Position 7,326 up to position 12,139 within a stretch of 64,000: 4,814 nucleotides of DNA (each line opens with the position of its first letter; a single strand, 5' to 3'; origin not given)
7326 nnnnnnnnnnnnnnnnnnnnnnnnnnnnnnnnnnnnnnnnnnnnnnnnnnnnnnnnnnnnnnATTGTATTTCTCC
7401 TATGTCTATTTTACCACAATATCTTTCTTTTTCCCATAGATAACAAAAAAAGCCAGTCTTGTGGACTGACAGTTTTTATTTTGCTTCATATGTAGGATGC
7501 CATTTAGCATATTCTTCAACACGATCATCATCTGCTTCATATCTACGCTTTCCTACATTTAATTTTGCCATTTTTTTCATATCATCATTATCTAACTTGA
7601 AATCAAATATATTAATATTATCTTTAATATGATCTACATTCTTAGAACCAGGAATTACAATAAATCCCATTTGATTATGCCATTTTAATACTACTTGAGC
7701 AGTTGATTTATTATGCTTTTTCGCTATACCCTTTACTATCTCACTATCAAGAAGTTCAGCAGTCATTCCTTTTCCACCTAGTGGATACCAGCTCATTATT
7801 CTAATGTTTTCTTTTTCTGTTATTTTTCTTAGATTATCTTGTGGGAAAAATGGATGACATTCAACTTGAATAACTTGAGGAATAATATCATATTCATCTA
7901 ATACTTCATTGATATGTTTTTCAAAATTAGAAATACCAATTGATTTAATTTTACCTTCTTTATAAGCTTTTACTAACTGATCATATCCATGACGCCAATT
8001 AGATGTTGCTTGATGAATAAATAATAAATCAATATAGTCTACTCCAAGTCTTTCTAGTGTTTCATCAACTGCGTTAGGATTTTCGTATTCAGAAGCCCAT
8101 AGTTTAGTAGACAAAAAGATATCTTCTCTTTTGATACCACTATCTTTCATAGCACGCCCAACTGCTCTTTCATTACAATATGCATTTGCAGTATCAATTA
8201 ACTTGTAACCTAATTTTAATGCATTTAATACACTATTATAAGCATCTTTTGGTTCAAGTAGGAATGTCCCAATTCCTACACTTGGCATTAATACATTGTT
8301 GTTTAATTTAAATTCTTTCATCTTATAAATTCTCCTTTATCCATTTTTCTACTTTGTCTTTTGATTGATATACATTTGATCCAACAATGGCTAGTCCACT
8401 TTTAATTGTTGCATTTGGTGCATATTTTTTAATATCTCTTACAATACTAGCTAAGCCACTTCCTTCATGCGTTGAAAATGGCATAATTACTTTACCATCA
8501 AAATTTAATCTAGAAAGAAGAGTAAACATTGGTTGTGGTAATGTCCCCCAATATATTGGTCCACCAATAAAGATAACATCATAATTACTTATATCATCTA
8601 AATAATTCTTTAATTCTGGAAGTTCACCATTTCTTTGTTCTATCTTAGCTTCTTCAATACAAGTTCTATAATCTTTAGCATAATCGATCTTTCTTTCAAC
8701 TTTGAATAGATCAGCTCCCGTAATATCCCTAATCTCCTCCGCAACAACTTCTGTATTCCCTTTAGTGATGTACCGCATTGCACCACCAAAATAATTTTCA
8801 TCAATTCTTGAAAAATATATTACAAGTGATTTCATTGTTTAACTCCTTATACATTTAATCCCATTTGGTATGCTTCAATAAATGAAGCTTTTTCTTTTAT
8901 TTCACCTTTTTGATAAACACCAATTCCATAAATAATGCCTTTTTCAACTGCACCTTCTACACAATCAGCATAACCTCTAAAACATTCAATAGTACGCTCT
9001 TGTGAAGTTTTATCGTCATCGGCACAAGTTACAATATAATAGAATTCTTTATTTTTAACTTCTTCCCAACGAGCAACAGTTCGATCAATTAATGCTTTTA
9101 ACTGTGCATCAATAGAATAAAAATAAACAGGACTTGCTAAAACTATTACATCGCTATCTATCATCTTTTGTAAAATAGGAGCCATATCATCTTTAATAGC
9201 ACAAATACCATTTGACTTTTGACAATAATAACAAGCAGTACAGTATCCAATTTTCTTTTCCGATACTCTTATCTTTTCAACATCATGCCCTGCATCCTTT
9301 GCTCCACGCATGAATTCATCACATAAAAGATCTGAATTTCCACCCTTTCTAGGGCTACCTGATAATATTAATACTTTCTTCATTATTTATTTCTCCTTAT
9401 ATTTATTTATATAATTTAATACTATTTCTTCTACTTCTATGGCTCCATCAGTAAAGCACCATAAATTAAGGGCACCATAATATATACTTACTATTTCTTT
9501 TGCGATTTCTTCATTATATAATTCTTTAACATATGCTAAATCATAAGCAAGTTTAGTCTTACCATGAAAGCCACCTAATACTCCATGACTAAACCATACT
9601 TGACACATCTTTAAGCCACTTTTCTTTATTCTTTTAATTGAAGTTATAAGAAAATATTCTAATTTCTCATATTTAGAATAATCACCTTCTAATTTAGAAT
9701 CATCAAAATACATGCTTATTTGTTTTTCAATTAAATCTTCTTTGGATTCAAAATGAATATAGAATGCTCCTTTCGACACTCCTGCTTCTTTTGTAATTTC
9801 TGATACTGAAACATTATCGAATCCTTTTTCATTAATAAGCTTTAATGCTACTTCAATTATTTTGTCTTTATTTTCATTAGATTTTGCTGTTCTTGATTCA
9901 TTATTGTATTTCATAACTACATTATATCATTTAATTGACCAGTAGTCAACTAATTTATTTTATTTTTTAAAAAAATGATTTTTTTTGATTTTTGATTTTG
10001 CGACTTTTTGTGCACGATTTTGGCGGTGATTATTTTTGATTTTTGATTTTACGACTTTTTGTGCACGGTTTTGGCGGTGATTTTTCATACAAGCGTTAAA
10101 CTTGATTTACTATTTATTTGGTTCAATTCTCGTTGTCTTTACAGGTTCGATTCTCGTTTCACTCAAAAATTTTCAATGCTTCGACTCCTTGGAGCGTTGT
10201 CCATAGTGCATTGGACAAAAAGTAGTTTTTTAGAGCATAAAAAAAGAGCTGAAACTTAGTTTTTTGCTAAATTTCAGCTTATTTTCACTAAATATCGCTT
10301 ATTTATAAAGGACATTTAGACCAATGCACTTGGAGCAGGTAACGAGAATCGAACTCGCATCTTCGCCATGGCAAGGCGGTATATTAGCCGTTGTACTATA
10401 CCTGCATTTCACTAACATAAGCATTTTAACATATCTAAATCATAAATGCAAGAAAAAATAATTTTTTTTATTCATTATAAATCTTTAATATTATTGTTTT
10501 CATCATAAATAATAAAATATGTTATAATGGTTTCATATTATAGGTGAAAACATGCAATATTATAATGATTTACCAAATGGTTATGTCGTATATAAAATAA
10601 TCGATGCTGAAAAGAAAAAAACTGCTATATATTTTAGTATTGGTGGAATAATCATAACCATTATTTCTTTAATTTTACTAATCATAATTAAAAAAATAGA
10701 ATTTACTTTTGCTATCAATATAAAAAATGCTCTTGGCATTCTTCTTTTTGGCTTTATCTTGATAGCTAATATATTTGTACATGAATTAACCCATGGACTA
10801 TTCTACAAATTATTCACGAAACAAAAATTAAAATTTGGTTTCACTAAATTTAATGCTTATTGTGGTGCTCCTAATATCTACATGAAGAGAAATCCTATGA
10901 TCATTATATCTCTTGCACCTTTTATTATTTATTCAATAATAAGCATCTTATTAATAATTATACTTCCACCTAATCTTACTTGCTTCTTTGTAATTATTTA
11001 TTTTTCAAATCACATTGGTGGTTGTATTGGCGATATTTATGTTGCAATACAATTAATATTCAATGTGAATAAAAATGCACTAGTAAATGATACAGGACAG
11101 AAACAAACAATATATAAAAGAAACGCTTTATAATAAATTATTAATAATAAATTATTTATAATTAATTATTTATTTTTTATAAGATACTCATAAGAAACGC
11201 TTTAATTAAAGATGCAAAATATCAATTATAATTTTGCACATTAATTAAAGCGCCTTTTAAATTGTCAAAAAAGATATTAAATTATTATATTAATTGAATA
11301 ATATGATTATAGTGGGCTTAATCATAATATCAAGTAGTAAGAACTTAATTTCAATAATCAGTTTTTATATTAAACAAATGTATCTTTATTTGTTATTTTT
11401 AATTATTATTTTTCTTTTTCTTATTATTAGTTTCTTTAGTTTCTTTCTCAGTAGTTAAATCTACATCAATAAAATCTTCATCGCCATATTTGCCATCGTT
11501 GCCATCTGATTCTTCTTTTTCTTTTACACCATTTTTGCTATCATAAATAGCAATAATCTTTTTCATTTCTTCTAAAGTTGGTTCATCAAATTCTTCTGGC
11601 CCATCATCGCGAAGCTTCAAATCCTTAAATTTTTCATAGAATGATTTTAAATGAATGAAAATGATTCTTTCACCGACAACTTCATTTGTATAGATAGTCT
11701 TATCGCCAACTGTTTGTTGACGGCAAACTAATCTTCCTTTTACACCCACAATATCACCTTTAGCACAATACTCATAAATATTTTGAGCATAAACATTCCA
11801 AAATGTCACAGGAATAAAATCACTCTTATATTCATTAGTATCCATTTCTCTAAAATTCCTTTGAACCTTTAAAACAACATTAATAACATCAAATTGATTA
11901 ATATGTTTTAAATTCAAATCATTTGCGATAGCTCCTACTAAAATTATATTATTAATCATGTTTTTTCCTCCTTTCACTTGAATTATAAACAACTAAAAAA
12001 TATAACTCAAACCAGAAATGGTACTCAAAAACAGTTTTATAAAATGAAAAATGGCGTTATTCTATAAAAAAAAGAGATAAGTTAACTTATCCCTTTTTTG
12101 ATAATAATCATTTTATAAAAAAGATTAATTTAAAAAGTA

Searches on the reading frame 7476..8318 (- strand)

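Call 16: search_protein_families(library=pfam, proteins=[window:7476-8318:-], max_evalue=0.001)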
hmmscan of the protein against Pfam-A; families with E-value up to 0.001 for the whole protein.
window:7476-8318:- (280 aa): 1 family
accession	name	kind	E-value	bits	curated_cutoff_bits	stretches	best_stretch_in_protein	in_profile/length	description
PF00248.27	Aldo_ket_red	-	1e-47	163.1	24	1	22-254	17-290/291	Aldo/keto reductase family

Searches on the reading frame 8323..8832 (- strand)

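Call 16: search_protein_families(library=pfam, proteins=[window:8323-8832:-], max_evalue=0.001)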
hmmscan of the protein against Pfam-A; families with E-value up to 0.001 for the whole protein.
window:8323-8832:- (169 aa): 2 families
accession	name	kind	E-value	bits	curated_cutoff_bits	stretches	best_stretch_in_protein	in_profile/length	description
PF12682.12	Flavodoxin_4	-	2.4e-24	86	24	1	23-167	9-154/155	Flavodoxin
PF03358.20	FMN_red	-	2.4e-05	24.4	24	1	24-136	13-130/152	NADPH-dependent FMN reductase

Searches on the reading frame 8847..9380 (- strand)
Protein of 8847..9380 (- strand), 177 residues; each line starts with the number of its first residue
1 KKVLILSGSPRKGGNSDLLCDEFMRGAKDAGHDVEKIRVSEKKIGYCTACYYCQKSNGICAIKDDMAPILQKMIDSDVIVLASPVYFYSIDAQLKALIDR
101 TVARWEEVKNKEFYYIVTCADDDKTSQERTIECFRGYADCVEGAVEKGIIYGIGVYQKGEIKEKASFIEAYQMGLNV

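Call 16: search_protein_families(library=pfam, proteins=[window:8847-9380:-], max_evalue=0.001)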
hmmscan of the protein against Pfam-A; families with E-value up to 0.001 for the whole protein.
window:8847-9380:- (177 aa): 2 families
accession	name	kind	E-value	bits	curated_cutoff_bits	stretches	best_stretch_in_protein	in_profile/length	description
PF03358.20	FMN_red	-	1.4e-23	83.6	24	1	2-120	2-116/152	NADPH-dependent FMN reductase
PF02525.22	Flavodoxin_2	-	1.2e-13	51.7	27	1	1-118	1-133/198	Flavodoxin-like fold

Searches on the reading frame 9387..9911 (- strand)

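Call 16: search_protein_families(library=pfam, proteins=[window:9387-9911:-], max_evalue=0.001)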
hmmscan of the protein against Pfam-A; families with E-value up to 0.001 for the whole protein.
window:9387-9911:- (174 aa): 2 families
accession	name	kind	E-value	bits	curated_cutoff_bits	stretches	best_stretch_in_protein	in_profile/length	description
PF00440.29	TetR_N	-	9.7e-19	67.3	24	1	18-62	1-45/47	Bacterial regulatory proteins, tetR family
PF19776.5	DUF6262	-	0.00038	21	29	1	8-85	10-87/110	Family of unknown function (DUF6262)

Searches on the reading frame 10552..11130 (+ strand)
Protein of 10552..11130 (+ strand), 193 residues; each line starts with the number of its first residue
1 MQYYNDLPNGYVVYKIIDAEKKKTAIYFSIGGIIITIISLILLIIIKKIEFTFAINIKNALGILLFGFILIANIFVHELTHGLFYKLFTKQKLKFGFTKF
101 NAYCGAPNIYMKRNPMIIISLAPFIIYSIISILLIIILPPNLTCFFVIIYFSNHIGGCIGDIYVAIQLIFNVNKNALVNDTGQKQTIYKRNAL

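Call 16: search_protein_families(library=pfam, proteins=[window:10552-11130:+], max_evalue=0.001)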
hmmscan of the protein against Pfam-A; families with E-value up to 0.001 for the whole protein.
window:10552-11130:+ (193 aa): 1 family
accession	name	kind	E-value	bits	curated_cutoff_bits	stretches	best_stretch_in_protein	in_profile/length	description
PF11667.14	DUF3267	-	6.7e-21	75.1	27.1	1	71-175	2-106/108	Putative zincin peptidase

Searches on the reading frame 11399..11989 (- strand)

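Call 16: search_protein_families(library=pfam, proteins=[window:11399-11989:-], max_evalue=0.001)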
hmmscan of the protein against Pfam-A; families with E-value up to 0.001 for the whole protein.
window:11399-11989:- (196 aa): 1 family
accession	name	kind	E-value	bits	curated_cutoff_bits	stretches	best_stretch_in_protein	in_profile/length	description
PF00436.31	SSB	-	3.7e-15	56.3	26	1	12-111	1-103/104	Single-strand binding protein family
